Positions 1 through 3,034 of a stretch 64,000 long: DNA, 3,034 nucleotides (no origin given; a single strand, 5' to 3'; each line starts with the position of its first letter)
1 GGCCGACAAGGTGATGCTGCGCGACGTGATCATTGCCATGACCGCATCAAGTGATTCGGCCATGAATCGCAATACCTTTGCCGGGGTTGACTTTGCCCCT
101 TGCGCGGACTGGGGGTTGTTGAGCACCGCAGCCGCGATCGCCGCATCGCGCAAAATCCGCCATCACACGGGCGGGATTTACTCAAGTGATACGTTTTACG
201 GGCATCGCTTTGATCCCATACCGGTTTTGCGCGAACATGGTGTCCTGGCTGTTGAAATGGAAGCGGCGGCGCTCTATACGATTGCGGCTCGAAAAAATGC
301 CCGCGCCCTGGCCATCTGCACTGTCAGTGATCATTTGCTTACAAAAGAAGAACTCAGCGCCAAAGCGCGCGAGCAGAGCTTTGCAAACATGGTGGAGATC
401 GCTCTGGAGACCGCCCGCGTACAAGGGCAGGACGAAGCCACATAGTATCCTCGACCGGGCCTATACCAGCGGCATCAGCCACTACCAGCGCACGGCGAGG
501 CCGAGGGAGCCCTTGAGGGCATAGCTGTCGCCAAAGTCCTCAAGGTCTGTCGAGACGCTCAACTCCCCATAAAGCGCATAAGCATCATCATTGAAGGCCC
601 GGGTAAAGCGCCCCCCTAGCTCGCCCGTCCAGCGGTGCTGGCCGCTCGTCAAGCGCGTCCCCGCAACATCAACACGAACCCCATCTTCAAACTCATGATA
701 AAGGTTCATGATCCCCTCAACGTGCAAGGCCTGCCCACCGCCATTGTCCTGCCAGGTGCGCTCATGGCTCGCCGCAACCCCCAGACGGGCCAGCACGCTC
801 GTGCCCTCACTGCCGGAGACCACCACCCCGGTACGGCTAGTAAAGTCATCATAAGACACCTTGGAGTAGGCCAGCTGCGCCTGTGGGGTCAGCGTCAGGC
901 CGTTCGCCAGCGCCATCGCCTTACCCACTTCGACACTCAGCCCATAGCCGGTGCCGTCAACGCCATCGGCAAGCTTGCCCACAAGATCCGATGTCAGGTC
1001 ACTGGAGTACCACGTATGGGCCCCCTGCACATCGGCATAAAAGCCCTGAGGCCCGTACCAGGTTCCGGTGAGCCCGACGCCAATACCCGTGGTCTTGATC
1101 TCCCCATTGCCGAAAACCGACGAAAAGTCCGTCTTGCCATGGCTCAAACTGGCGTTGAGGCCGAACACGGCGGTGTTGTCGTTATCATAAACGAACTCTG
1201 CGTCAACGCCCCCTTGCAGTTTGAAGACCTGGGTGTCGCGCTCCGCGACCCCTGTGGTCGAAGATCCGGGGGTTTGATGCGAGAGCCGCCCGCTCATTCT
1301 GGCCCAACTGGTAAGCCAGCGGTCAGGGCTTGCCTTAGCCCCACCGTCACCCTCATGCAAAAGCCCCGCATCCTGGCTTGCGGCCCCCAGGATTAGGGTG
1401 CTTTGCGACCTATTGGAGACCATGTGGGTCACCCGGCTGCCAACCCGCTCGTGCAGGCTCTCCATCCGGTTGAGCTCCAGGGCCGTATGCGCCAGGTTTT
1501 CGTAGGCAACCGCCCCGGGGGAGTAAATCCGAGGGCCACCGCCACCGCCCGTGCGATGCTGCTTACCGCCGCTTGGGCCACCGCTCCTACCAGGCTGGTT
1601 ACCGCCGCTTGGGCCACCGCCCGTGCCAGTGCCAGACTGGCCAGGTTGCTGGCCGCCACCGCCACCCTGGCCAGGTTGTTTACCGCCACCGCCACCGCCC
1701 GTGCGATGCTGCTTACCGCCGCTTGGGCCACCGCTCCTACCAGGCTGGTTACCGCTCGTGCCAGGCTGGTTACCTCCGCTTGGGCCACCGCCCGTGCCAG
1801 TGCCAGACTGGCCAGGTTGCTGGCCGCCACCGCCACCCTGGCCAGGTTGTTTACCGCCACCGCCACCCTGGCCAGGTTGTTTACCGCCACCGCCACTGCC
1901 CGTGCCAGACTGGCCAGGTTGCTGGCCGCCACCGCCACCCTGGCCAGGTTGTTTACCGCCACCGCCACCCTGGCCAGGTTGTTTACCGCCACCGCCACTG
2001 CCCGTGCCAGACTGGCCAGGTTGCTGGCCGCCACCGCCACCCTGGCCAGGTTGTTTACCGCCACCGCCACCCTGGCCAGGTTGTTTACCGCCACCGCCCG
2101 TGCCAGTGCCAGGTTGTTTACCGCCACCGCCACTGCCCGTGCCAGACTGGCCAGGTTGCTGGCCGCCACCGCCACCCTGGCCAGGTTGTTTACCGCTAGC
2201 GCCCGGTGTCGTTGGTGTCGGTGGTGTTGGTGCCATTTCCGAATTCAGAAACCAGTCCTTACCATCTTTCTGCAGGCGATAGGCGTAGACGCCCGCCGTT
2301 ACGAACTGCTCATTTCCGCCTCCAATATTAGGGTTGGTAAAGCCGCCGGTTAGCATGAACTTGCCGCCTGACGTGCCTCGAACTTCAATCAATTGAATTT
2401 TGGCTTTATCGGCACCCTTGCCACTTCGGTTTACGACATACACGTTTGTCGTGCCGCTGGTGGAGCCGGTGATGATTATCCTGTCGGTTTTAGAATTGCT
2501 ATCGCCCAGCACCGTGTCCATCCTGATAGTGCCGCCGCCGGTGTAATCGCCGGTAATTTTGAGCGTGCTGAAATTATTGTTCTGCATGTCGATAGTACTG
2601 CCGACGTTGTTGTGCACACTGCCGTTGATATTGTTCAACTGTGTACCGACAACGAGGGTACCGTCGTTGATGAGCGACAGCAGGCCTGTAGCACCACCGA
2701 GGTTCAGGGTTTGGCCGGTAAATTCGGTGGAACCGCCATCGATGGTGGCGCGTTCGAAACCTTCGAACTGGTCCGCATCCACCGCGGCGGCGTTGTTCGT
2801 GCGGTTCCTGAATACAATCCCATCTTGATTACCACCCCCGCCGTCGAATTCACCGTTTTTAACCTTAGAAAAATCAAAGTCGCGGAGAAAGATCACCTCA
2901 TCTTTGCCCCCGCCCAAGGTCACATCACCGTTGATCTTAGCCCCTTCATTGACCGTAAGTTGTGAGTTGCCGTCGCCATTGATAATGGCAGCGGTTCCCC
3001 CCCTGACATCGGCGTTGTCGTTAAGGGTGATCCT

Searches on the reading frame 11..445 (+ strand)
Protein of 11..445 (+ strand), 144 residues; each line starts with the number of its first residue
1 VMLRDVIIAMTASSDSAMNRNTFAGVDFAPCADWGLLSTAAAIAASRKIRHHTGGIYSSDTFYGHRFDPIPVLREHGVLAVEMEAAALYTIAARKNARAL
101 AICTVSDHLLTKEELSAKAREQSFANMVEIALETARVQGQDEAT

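Call 22: search_protein_families(library=pfam, proteins=[window:11-445:+], max_evalue=0.0001)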
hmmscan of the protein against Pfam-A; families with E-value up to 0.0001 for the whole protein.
window:11-445:+ (144 aa): 1 family
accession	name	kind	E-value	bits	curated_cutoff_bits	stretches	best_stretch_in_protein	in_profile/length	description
PF01048.26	PNP_UDP_1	-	5.8e-16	59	25.1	1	6-126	91-219/233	Phosphorylase superfamily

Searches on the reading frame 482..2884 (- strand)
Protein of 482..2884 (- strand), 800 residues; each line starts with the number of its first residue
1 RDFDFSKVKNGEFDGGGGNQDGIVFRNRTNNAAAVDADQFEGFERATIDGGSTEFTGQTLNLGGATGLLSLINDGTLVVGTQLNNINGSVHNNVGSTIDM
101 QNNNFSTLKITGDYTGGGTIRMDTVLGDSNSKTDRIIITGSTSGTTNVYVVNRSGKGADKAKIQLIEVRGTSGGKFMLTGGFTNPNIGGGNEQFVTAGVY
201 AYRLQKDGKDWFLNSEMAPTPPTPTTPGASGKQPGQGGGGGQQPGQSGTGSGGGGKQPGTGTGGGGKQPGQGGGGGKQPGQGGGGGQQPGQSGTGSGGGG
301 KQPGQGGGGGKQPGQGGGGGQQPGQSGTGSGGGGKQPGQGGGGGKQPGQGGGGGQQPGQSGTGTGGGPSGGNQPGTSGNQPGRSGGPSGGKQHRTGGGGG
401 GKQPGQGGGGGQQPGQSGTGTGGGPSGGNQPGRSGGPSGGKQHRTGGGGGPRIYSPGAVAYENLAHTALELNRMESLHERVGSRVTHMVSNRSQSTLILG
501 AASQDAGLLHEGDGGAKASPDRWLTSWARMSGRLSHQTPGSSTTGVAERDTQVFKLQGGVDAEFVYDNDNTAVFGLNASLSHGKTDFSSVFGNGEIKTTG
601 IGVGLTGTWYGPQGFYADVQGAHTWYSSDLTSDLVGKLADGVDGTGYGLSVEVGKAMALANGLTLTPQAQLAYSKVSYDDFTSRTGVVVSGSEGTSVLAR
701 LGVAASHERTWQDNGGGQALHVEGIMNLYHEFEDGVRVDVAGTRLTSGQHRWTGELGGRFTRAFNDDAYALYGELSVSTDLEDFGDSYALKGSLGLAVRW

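Call 43: search_solved_structures(query=window:482-2884:-, max_evalue=0.001)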
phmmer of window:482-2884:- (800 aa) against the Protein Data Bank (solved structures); distinct sequences matched with E-value up to 0.001: 3.
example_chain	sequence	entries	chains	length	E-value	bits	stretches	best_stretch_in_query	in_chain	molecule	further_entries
4mee_A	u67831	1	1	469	7.5e-08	34.2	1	107-222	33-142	Diffuse adherence adhesin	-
3ml3_A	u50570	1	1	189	5.9e-06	27.9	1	75-181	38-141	Outer membrane protein icsA autotransporter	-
5ke1_A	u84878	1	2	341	0.00022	22.7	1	56-181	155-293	Outer membrane protein IcsA autotransporter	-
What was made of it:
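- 2345..2605 (-): Autochaperone domain type 1 (PF18883). The nearest solved structures are AIDA-I 4mee and IcsA 3ml3 (call 43).
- On Type Va (classical) autotransporter: PDB matches to AIDA-I and IcsA autochaperones (call 43).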

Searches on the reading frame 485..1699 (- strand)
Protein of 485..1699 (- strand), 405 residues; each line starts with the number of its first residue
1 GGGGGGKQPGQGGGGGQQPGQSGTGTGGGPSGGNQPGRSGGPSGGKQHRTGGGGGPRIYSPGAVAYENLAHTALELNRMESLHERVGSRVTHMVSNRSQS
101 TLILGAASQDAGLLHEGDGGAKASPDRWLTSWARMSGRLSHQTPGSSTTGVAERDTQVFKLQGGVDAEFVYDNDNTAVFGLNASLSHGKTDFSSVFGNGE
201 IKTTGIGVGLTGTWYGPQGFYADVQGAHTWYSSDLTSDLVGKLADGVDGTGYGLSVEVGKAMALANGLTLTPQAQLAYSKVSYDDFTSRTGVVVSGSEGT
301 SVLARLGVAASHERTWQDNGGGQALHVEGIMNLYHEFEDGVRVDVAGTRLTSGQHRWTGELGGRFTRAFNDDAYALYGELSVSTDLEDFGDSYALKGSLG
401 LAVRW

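Call 45: search_protein_families(library=pfam, proteins=[window:485-1699:-], max_evalue=1)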
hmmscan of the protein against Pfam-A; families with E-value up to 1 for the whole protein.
window:485-1699:- (405 aa): 1 family
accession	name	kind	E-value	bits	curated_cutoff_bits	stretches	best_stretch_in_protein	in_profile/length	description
PF03797.25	Autotransporter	-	2.4e-33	116.4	26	1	132-379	2-253/255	Autotransporter beta-domain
